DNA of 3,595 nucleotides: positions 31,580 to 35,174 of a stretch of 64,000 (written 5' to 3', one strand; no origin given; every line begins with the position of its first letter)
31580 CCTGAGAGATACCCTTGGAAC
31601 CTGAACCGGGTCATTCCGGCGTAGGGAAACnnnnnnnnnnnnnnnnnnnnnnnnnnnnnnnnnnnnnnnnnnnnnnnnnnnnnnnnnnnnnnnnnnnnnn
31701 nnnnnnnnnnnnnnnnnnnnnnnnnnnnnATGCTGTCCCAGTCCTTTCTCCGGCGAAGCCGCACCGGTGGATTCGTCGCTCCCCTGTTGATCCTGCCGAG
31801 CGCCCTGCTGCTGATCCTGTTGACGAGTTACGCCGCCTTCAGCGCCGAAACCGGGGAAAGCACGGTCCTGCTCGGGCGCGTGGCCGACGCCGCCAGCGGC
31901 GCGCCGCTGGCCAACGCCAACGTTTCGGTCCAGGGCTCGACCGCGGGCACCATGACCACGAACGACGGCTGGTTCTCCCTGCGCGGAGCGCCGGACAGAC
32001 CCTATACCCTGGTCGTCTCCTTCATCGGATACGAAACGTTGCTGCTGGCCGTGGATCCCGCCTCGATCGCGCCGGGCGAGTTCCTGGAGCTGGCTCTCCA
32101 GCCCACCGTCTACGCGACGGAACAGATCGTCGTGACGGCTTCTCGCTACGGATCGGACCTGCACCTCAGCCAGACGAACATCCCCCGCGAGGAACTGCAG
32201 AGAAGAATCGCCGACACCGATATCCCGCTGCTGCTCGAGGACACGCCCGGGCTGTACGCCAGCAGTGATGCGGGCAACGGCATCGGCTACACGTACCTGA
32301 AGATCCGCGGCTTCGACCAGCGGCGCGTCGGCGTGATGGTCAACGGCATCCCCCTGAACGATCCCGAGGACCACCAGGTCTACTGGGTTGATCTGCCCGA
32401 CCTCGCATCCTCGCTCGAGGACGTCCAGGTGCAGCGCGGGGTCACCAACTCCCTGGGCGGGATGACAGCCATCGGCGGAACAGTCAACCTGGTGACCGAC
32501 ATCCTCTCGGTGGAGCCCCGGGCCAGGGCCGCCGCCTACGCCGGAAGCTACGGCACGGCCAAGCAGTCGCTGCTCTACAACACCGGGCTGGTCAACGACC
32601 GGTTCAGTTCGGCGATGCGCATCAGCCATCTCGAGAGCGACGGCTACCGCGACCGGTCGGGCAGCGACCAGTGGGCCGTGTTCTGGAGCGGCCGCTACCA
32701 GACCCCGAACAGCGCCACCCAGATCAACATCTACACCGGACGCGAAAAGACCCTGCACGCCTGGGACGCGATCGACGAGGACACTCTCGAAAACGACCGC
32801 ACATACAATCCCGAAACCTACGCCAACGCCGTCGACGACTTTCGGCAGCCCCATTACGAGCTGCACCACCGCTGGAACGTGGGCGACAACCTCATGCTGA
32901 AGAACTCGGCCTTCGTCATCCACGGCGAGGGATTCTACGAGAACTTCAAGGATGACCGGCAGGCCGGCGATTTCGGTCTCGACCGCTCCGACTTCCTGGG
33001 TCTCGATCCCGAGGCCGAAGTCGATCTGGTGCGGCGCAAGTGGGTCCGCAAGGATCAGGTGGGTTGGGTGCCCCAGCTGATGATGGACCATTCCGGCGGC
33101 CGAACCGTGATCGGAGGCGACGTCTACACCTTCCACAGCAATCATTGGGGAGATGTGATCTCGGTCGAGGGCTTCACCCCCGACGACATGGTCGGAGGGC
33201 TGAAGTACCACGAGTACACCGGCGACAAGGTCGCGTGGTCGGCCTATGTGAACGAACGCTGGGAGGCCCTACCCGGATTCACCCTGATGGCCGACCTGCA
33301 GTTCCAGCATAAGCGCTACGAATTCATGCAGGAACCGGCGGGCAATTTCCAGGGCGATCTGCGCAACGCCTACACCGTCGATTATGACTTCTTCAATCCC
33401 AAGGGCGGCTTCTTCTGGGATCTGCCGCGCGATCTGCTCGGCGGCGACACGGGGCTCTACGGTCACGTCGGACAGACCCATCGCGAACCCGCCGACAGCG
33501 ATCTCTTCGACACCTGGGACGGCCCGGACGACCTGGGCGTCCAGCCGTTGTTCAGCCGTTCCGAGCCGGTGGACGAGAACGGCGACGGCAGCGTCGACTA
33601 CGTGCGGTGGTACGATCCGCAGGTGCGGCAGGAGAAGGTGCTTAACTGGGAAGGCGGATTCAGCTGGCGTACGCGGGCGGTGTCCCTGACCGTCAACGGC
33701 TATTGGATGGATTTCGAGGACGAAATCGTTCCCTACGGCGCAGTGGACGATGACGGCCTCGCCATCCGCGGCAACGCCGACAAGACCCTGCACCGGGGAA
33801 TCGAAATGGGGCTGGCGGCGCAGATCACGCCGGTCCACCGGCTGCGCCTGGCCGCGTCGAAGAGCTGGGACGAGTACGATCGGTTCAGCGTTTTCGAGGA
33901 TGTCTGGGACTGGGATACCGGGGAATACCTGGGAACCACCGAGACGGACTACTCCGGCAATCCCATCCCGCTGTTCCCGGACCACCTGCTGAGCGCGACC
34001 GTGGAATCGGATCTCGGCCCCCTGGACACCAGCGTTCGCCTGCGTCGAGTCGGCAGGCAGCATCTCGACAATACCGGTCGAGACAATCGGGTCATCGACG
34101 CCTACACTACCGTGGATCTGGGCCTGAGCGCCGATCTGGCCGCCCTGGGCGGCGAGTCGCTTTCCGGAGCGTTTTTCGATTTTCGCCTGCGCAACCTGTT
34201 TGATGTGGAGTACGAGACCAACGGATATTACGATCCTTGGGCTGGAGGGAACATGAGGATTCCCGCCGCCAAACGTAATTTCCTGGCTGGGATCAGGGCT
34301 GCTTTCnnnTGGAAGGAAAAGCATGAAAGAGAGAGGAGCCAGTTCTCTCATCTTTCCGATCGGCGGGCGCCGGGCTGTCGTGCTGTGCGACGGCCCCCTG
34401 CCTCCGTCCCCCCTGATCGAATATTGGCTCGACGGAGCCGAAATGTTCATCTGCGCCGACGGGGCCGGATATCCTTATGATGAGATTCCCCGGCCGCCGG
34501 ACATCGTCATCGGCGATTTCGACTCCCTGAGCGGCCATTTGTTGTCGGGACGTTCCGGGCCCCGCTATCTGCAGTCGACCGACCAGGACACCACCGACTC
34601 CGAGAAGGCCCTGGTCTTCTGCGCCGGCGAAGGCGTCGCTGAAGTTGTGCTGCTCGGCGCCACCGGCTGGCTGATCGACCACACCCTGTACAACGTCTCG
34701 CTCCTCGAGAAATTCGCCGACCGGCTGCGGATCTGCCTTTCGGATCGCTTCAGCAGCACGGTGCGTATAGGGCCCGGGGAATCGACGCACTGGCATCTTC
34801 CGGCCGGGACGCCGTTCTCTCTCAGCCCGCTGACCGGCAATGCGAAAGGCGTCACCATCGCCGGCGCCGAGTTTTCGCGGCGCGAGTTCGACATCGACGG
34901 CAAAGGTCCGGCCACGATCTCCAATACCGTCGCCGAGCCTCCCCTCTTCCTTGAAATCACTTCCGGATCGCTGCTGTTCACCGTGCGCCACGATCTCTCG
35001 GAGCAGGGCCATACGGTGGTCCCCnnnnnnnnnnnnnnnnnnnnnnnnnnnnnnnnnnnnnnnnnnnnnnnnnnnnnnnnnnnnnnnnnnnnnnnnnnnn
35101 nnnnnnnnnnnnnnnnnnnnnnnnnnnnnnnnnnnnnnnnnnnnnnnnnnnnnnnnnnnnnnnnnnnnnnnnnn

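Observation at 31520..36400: TPP riboswitch controlling a thiamine salvage operon: TonB-dependent receptor, thiamine pyrophosphokinase and an SSF-family (ThiV-like) transporter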

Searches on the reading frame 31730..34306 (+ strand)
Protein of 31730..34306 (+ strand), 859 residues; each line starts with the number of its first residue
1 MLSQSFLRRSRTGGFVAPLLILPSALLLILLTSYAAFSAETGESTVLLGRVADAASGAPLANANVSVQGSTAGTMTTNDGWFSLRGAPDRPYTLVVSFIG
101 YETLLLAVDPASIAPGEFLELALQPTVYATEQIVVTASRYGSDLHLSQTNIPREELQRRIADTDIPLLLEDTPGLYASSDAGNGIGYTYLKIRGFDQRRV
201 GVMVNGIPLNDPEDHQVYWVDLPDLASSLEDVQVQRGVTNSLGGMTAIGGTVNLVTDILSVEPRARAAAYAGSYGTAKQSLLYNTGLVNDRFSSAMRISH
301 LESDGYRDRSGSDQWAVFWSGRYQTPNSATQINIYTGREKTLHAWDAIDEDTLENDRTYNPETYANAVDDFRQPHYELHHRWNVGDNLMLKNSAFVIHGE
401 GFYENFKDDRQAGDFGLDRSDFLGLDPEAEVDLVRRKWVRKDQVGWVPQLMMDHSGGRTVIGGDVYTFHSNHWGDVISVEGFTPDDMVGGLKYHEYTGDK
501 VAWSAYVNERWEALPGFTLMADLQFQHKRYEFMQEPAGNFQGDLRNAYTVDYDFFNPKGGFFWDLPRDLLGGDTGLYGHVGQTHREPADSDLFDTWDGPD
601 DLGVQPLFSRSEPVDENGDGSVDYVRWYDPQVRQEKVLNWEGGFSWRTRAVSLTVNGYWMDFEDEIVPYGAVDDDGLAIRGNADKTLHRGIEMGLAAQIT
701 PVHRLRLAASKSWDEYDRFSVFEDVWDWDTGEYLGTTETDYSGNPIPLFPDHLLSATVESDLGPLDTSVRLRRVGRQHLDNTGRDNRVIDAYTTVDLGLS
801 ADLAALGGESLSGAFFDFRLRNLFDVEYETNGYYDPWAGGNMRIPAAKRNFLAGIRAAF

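Call 4: search_protein_families(library=pfam, proteins=[window:31730-34306:+], max_evalue=0.01)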
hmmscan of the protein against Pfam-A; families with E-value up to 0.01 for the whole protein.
window:31730-34306:+ (859 aa): 4 families
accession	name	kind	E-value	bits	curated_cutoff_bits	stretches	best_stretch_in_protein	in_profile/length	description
PF00593.30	TonB_dep_Rec_b-barrel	-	2.6e-24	87.3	27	1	325-802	23-422/436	TonB dependent receptor-like, beta-barrel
PF07715.20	Plug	-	1e-15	58.6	23.9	1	147-251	8-107/107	TonB-dependent Receptor Plug Domain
PF13715.12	CarbopepD_reg_2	-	3.7e-15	56.1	32.2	1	49-109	3-63/88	CarboxypepD_reg-like domain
PF13620.12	CarboxypepD_reg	-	6.5e-14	52.5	32.3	1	47-103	2-61/82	Carboxypeptidase regulatory-like domain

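Call 5: search_protein_families(library=ncbifam, proteins=[window:31730-34306:+], max_evalue=0.01)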
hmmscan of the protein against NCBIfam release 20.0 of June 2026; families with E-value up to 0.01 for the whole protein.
window:31730-34306:+ (859 aa): 16 families
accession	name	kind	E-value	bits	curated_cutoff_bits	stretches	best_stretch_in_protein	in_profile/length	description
TIGR01779.1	TonB-B12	equivalog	6.7e-17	61.2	599.7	2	128-307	26-203/614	TonB-dependent vitamin B12 receptor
TIGR04056.1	OMP_RagA_SusC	subfamily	3e-14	52.3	368.25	1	49-210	5-164/981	SusC/RagA family TonB-linked outer membrane protein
TIGR01786.1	TonB-hemlactrns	subfamily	8.4e-13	47.5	323.75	1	132-256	2-133/719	TonB-dependent hemoglobin/transferrin/lactoferrin family receptor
TIGR01785.1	TonB-hemin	subfamily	1.5e-12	46.8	316.85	1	131-256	2-128/677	TonB-dependent heme/hemoglobin receptor family protein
NF041535.1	TonB_rec_PqqU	equivalog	5.4e-09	34.9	1200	1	192-313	63-190/676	TonB-dependent receptor PqqU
NF007926.1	PRK10641.1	equivalog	1.9e-08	33.3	836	1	129-274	26-169/617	TonB-dependent vitamin B12 receptor BtuB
NF010010.0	PRK13483.1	equivalog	1.4e-07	29.9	927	1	128-257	31-163/660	ligand-gated channel protein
NF049945.1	TonB_dep_FCYXU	equivalog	1.3e-06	27.3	825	1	127-326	33-238/697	TonB-dependent receptor, FCYXU motif-type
NF049944.1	TonB_dep_PUIUD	equivalog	1.8e-06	26.6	850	1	190-352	103-258/686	TonB-dependent receptor, PUIUD motif-type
NF010038.0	PRK13513.1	equivalog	1.2e-05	24.1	942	1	127-261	32-169/659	ligand-gated channel protein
NF050067.1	TonBEntbctnRecCfrA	equivalog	5.3e-05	21.7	1200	1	128-367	24-269/698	TonB-dependent ferric enterobactin receptor CfrA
NF007478.2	PRK10064.1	equivalog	0.00014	20.2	745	1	130-257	30-158/663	catecholate siderophore receptor CirA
NF010651.0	PRK14050.1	equivalog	0.00024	19.4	884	1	149-280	84-209/730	TonB-dependent siderophore receptor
NF038079.1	TonB_sider_MxcH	equivalog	0.00024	19.3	925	1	169-280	155-262/792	TonB-dependent siderophore myxochelin receptor MxcH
NF052345.1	S_layer_anammox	exception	0.0003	18.3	1400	1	45-137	1313-1405/1596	Kustd1514 family S-layer glycoprotein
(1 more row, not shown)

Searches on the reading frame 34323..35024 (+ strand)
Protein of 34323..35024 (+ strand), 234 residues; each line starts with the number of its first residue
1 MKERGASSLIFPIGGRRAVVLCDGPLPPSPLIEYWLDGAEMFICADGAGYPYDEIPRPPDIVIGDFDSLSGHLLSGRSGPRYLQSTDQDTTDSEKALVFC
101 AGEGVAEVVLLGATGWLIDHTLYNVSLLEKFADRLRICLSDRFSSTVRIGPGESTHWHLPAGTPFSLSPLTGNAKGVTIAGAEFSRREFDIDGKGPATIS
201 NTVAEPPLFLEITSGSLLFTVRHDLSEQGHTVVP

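Call 4: search_protein_families(library=pfam, proteins=[window:34323-35024:+], max_evalue=0.01)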
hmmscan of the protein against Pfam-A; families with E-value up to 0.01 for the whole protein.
window:34323-35024:+ (234 aa): 2 families
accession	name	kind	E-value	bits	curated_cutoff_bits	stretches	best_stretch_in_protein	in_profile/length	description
PF04263.21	TPK_catalytic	-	1.4e-17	64.1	30.7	1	35-137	4-111/113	Thiamin pyrophosphokinase, catalytic domain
PF04265.19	TPK_B1_binding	-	0.004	17.2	22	1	163-215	12-65/67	Thiamin pyrophosphokinase, vitamin B1 binding domain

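Call 5: search_protein_families(library=ncbifam, proteins=[window:34323-35024:+], max_evalue=0.01)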
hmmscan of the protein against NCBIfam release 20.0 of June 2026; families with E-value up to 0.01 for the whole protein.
window:34323-35024:+ (234 aa): 1 family
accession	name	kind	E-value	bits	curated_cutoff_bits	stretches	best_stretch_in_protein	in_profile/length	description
TIGR01378.1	thi_PPkinase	equivalog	3.8e-30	104.9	76.4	1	19-219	2-205/206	thiamine diphosphokinase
